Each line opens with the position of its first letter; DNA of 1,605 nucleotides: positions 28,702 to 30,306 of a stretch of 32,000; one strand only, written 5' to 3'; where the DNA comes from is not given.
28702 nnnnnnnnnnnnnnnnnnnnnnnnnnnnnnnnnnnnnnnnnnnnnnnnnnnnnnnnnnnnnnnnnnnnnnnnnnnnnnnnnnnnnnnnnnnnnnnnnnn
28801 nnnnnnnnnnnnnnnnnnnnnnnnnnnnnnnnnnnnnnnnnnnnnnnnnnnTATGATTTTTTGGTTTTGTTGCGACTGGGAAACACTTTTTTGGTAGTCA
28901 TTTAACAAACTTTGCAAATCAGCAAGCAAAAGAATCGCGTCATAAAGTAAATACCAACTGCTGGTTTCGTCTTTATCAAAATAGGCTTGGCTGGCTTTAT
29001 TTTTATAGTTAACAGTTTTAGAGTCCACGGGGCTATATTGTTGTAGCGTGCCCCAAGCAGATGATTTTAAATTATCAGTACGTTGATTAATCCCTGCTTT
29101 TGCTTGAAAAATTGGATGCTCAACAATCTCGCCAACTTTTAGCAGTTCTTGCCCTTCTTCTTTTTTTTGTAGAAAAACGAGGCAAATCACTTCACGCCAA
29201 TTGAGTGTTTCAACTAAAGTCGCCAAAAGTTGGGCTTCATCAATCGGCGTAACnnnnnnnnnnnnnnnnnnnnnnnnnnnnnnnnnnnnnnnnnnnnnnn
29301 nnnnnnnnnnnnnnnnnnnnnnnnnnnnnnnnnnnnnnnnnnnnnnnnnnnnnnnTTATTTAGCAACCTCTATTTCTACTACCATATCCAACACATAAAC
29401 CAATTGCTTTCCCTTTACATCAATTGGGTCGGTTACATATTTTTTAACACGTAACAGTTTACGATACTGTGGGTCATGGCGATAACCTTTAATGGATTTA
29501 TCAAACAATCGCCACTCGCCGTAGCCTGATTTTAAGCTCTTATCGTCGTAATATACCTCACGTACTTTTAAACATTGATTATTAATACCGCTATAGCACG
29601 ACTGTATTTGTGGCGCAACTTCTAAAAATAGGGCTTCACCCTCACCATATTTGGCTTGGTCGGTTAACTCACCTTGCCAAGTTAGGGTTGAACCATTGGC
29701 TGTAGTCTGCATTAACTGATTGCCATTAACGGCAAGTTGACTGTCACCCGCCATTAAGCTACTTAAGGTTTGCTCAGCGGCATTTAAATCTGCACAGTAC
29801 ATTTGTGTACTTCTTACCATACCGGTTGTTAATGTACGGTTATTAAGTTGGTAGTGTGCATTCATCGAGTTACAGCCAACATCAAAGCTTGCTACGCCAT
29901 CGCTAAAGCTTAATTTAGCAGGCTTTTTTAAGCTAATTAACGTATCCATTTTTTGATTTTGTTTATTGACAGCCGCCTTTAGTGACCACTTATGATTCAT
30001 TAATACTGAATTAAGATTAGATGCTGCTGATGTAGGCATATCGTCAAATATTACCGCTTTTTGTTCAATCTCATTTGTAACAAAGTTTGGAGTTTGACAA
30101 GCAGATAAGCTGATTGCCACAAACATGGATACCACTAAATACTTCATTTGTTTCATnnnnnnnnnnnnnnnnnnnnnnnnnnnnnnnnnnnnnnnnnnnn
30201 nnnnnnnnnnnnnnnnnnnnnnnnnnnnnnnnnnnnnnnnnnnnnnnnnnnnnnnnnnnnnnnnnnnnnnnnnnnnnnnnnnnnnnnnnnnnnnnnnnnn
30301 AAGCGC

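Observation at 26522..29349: McrBC-type GTPase/nuclease pair with non-canonical organisation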

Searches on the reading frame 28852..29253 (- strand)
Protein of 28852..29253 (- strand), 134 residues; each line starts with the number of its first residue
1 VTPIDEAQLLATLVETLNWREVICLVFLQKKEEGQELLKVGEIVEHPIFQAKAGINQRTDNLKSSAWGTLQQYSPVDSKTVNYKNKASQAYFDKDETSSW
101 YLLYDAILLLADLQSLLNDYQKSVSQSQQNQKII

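Call 17: search_protein_families(library=pfam, proteins=[window:28852-29253:-], max_evalue=10)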
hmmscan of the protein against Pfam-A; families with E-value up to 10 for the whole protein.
window:28852-29253:- (134 aa): 1 family
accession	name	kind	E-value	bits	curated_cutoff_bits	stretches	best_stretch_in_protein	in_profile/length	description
PF17510.7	GP44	-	0.12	13.1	27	1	56-117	20-84/108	Gene product 44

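Call 24: search_protein_representatives(protein=window:28852-29253:-)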
Query: 134 residues. Proteins with E-value up to 0.001 (for the whole library): 265; up to 1e-10: 34; up to 1e-30: 1. The best 150 are listed.
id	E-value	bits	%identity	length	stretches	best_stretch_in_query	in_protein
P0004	8.4e-59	213.5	80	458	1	1-132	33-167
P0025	1.6e-29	118.9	50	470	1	4-132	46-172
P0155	1.6e-29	118.9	51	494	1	5-128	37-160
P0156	1.0e-28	116.4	55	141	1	8-107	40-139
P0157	1.6e-19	86.7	46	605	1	5-124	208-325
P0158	5.2e-19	85.0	45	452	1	9-120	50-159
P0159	5.2e-18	81.7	47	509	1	6-119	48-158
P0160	6.5e-17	78.2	41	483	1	2-122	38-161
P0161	5.5e-16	75.2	47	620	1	7-126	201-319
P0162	2.2e-15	73.3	40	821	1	12-119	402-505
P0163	3.8e-15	72.5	40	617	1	8-124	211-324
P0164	8.6e-15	71.4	43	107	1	12-113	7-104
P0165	8.8e-15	71.3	39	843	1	13-119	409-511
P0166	2.6e-14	69.8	41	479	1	8-122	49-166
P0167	3.0e-14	69.6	37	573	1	11-124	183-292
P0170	1.0e-13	67.9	42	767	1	5-125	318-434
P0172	1.9e-13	67.0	37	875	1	4-122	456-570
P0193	7.8e-09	52.1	32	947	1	9-105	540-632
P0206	9.4e-08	48.6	31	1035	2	6-119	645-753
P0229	9.0e-07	45.5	34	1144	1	12-101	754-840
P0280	7.5e-06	42.5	35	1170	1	10-106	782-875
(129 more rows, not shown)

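Call 25: search_protein_families(library=pfam, proteins=[P0157, P0162, P0165, P0172, P0206, P0229, P0161, P0170, P0158, P0193], max_evalue=0.001)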
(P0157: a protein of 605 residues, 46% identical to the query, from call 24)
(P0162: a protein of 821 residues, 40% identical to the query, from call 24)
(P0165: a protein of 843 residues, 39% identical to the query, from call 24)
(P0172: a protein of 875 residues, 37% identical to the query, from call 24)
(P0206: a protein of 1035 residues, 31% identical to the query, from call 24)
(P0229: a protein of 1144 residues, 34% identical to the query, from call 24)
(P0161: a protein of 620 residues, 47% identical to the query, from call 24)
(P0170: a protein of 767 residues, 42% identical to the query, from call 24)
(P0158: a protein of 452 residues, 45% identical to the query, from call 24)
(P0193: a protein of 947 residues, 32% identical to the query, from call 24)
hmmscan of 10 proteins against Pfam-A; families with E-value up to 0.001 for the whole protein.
P0157 (605 aa): 1 family
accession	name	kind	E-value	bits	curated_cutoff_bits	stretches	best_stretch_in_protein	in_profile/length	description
PF07728.20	AAA_5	-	4.4e-11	43.4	22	1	336-465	30-139/139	AAA domain (dynein-related subfamily)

P0162 (821 aa): 1 family
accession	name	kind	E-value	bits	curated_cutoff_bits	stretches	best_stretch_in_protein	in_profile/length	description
PF07728.20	AAA_5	-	1.1e-12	48.6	22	1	518-647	27-139/139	AAA domain (dynein-related subfamily)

P0165 (843 aa): 2 families
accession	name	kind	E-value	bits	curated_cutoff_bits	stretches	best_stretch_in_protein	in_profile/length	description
PF07728.20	AAA_5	-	8.5e-15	55.4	22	1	525-653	28-139/139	AAA domain (dynein-related subfamily)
PF00004.35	AAA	-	3.1e-05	24.9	21.2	0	373-393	2-22/131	ATPase family associated with various cellular activities (AAA)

P0172 (875 aa): 2 families
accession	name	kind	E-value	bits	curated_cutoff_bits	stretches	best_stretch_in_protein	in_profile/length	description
PF07728.20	AAA_5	-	8.4e-16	58.7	22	1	579-709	26-139/139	AAA domain (dynein-related subfamily)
PF00004.35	AAA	-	0.00043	21.2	21.2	0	429-448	2-21/131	ATPase family associated with various cellular activities (AAA)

P0206 (1035 aa): 3 families
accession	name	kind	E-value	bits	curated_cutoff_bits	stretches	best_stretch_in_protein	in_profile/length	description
PF07728.20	AAA_5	-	8e-14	52.3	22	1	766-896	26-139/139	AAA domain (dynein-related subfamily)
PF01878.24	EVE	-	5.9e-10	39.7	23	1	313-443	1-143/145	EVE domain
PF00004.35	AAA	-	0.00024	22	21.2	0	615-628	2-15/131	ATPase family associated with various cellular activities (AAA)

P0229 (1144 aa): 2 families
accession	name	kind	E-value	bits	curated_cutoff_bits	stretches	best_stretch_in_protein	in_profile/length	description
PF07728.20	AAA_5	-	3.3e-13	50.3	22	1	870-1004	26-139/139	AAA domain (dynein-related subfamily)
PF13191.12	AAA_16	-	0.00033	21.6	32.6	0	710-780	21-94/167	AAA ATPase domain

P0161 (620 aa): 2 families
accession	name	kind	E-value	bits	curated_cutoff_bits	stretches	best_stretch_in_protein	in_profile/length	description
PF07728.20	AAA_5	-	2.9e-12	47.2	22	1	326-463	28-139/139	AAA domain (dynein-related subfamily)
PF13401.12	AAA_22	-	0.00079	20.2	27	0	171-223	9-57/130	AAA domain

P0170 (767 aa): 1 family
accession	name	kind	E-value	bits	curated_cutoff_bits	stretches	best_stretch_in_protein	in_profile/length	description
PF07728.20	AAA_5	-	5.4e-13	49.6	22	1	441-570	27-139/139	AAA domain (dynein-related subfamily)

P0158 (452 aa): 1 family
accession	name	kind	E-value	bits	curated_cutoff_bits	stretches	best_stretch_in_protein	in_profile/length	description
PF07728.20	AAA_5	-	8.7e-13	48.9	22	1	172-308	27-139/139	AAA domain (dynein-related subfamily)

P0193 (947 aa): 2 families
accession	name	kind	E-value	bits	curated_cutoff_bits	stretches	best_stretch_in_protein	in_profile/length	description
PF07728.20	AAA_5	-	2.3e-14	54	22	1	659-798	26-139/139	AAA domain (dynein-related subfamily)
PF00004.35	AAA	-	0.00034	21.5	21.2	0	504-516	1-13/131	ATPase family associated with various cellular activities (AAA)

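Call 40: predict_structure(alignment_id=A2)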
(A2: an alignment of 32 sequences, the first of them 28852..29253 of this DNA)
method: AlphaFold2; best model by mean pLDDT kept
length: 134 residues; sequences in the alignment: 32
mean_pLDDT: 95.9   pTM: 0.89
mean pLDDT of the five models: 95.9, 95.7, 95.3, 95.1, 94.8
residues with pLDDT >= 90: 125; 70-90: 7; 50-70: 2; < 50: 0
segments of 3 or more residues with pLDDT < 50: none
pLDDT, mean of each block of 10 residues (from residue 1): 85 98 99 98 98 97 98 98 97 98 97 98 93 82
secondary structure, 60 per line:
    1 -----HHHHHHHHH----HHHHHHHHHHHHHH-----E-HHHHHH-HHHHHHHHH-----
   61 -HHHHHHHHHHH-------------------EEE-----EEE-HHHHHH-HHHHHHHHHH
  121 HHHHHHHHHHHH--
elements in order: H6-14 H19-32 H40-45 H47-55 H62-72 E92-94 E100-102 H104-109 H111-132

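Call 43: fold_search(model_id=the predicted structure, library=pdb)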
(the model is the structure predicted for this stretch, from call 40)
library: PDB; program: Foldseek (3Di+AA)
matches with E <= 10: 246; with E <= 0.001: 0
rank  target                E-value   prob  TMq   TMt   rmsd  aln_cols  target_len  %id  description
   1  5ocn_E                7.3e-02  0.95  0.40  0.60   5.4       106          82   18  Crystal structure of the forkhead domain of human FOXN1 (released 2017-08-02)
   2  3cjn                  1.4e-01  0.69  0.41  0.38   5.5       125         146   11  Crystal structure of transcriptional regulator, MarR family, from Silicibacter pomeroyi (released 2008-03-25)
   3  2fbh                  1.9e-01  0.60  0.43  0.42   7.8       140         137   11  The crystal structure of transcriptional regulator PA3341 (released 2005-12-20)
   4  5ocn_G                2.2e-01  0.77  0.39  0.59   5.7       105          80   19  Crystal structure of the forkhead domain of human FOXN1 (released 2017-08-02)
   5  5ocn_A                3.0e-01  0.72  0.39  0.56   5.7       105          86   19  Crystal structure of the forkhead domain of human FOXN1 (released 2017-08-02)
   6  3s2w_G                3.2e-01  0.63  0.45  0.45   5.1       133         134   10  The crystal structure of a MarR transcriptional regulator from Methanosarcina mazei Go1 (released 2011-06-22)
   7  9gjp_A                3.8e-01  0.16  0.28  0.30  10.0       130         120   12  OCCM maturation intermediate stalled with an Arginine Finger mutation in Mcm5: Conformer 2 (released 2025-03-05)
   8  3s2w_E                4.3e-01  0.51  0.43  0.43   6.1       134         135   11  The crystal structure of a MarR transcriptional regulator from Methanosarcina mazei Go1 (released 2011-06-22)
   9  3s2w_C                4.3e-01  0.41  0.41  0.40   6.2       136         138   11  The crystal structure of a MarR transcriptional regulator from Methanosarcina mazei Go1 (released 2011-06-22)
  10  3e6m_C                4.3e-01  0.41  0.36  0.34   5.9       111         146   14  The crystal structure of a MarR family transcriptional regulator from Silicibacter pomeroyi DSS. (released 2008-09-02)
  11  6nce_A                4.9e-01  0.77  0.43  0.61   3.5        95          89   17  Crystal structure of the human FOXN3 DNA binding domain in complex with a forkhead DNA sequence (released 2019-02-27)
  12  5ocn_F                5.2e-01  0.60  0.39  0.57   5.6       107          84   18  Crystal structure of the forkhead domain of human FOXN1 (released 2017-08-02)
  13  3s2w_A                5.5e-01  0.38  0.39  0.36   6.0       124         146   10  The crystal structure of a MarR transcriptional regulator from Methanosarcina mazei Go1 (released 2011-06-22)
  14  6pco_C                6.7e-01  0.30  0.40  0.41   6.1       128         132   12  Mechanism for regulation of DNA binding of Bordetella bronchiseptica BpsR by 6-hydroxynicotinic acid (released 2019-11-06)
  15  7el2_B                7.5e-01  0.51  0.45  0.47   4.9       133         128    9  Crystal structure of apo-HpaR from Acinetobacter baumannii (released 2022-01-19)
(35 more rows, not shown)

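Call 60: search_protein_families(library=pfam, alignment_id=A4, max_evalue=0.001)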
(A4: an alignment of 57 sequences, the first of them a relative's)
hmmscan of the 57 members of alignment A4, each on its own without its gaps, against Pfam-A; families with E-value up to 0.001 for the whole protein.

A. member 1, P0157 (605 aa): 1 family
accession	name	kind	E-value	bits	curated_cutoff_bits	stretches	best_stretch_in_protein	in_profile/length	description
PF07728.20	AAA_5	-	4.4e-11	43.4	22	1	336-465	30-139/139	AAA domain (dynein-related subfamily)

B. families by the number of members that match (of 57 scanned): 12 families
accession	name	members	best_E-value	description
PF07728.20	AAA_5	57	1.3e-17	AAA domain (dynein-related subfamily)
PF00004.35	AAA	35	1.9e-08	ATPase family associated with various cellular activities (AAA)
PF13401.12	AAA_22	7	6.1e-06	AAA domain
PF01878.24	EVE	3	3.6e-13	EVE domain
PF13191.12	AAA_16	3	6.5e-05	AAA ATPase domain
PF13245.12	AAA_19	3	0.00043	AAA domain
PF12102.13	MrcB_N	2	6e-08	MrcB-like, N-terminal domain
PF20720.3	nSTAND3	2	2.3e-05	Novel STAND NTPase 3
PF13173.12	AAA_14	1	1.6e-05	AAA domain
PF12775.13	AAA_7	1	0.00018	P-loop containing dynein motor region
PF06745.19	ATPase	1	0.00036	KaiC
PF13481.12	AAA_25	1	0.00049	AAA domain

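Call 76: search_solved_structures(query=A2, max_evalue=10, show_alignments=2)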
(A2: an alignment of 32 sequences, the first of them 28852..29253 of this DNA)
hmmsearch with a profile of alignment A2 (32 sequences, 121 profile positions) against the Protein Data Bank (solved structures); distinct sequences matched with E-value up to 10: 4.
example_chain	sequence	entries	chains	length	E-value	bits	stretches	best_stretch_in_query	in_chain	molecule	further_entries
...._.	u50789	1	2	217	0.43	13.4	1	13-72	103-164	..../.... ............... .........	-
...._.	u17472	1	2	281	0.44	13.4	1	34-68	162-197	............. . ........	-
2gxf_A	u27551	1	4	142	1.1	12.1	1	71-101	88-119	Hypothetical protein yybH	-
5uot_0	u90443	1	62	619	1.3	11.9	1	31-95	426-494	Interferon-induced GTP-binding protein Mx2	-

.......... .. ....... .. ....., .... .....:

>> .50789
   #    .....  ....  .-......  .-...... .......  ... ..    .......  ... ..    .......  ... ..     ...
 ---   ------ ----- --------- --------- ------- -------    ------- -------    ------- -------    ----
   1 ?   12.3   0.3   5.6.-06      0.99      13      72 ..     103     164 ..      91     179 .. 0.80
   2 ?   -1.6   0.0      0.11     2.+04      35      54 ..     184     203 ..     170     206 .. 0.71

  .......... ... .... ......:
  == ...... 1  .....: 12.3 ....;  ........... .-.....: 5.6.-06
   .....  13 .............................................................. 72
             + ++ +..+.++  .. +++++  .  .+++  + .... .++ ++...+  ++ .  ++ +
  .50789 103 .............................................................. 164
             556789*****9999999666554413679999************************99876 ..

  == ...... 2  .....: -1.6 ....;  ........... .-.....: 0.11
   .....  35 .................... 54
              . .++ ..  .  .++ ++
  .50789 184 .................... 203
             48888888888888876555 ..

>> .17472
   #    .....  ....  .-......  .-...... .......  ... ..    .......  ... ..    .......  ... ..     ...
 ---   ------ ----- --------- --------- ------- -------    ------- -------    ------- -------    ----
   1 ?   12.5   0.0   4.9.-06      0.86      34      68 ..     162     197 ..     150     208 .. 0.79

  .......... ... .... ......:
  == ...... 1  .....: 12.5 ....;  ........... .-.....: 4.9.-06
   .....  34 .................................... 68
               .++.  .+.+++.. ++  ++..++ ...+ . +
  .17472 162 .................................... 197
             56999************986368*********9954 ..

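Call 78: fold_search(model_id=the predicted structure, library=viral)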
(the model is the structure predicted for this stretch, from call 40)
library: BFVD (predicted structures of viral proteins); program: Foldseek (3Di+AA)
matches with E <= 10: 112; with E <= 0.001: 0
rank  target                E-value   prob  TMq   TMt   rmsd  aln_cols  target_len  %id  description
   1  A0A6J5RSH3            5.6e-02  0.60  0.31  0.19  14.9       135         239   12  DUF1376 domain-containing protein [uncultured Caudovirales phage]
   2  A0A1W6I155            4.9e-01  0.44  0.38  0.49   6.5       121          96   12  Putative DNA-binding protein [Sulfolobus polyhedral virus 1]
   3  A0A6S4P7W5            5.2e-01  0.25  0.36  0.37   7.2       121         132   12  Transcriptional regulators (MarR) [uncultured phage_MedDCM-OCT-S31-C1]
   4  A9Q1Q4                5.9e-01  0.23  0.35  0.09   7.5       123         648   10  RNA polymerase [Escherichia phage phiEcoM-GJ1]
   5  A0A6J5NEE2            6.2e-01  0.51  0.38  0.48   4.7        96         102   16  EAL domain-containing protein [uncultured Caudovirales phage]
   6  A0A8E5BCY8            6.2e-01  0.28  0.33  0.38   5.1       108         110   13  (no name in the UniProt tables at hand)
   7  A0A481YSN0            9.6e-01  0.23  0.39  0.43   8.2       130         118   12  Uncharacterized protein [Marseillevirus LCMAC102]
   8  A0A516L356            1.2e+00  0.20  0.34  0.41   7.8       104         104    9  (no name in the UniProt tables at hand)
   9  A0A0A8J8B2            1.2e+00  0.13  0.30  0.37   8.0       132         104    8  Uncharacterized protein [Ralstonia phage RSL2]
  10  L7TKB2                1.2e+00  0.16  0.29  0.41   5.6        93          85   12  Uncharacterized protein [Haloarcula vallismortis tailed virus 1]
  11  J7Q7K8                1.2e+00  0.15  0.36  0.39   8.9       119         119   11  Hypothetical wHTH DNA-binding protein [Alphaspiravirus yamagawaense]
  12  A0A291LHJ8            1.4e+00  0.23  0.31  0.31   3.8        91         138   16  Uncharacterized protein [Streptomyces phage Diane]
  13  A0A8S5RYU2            1.5e+00  0.16  0.35  0.22   8.3       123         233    7  Uncharacterized protein [Siphoviridae sp. ctWdm1]
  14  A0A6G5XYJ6            1.5e+00  0.07  0.26  0.32   9.9       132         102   14  (no name in the UniProt tables at hand)
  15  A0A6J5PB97            1.7e+00  0.12  0.28  0.16   8.7       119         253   13  Lin1244/Lin1753-like N-terminal domain-containing protein [uncultured Caudovirales phage]
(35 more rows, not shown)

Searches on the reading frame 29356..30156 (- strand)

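Call 3: search_protein_families(library=pfam, proteins=[window:29356-30156:-], max_evalue=0.1)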
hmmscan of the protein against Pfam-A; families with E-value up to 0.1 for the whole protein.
window:29356-30156:- (266 aa): 2 families
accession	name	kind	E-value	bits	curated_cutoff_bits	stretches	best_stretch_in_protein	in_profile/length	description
PF03724.22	META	-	2e-14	54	24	1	52-158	4-106/109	META domain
PF14302.11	DUF4377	-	5.3e-10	39.5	25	1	179-261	1-74/75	Domain of unknown function (DUF4377)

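Call 4: search_protein_families(library=ncbifam, proteins=[window:29356-30156:-], max_evalue=0.1)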
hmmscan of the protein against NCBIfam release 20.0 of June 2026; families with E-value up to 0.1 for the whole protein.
window:29356-30156:- (266 aa): 1 family
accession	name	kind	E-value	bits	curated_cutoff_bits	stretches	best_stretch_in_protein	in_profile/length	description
NF007766.0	PRK10449.1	equivalog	1.6e-07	31.1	168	1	11-161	8-134/140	heat shock protein HslJ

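Call 5: search_protein_families(library=padloc, proteins=[window:29356-30156:-], max_evalue=0.1)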
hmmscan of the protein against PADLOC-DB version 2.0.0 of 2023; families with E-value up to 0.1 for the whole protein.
window:29356-30156:- (266 aa): 0 families
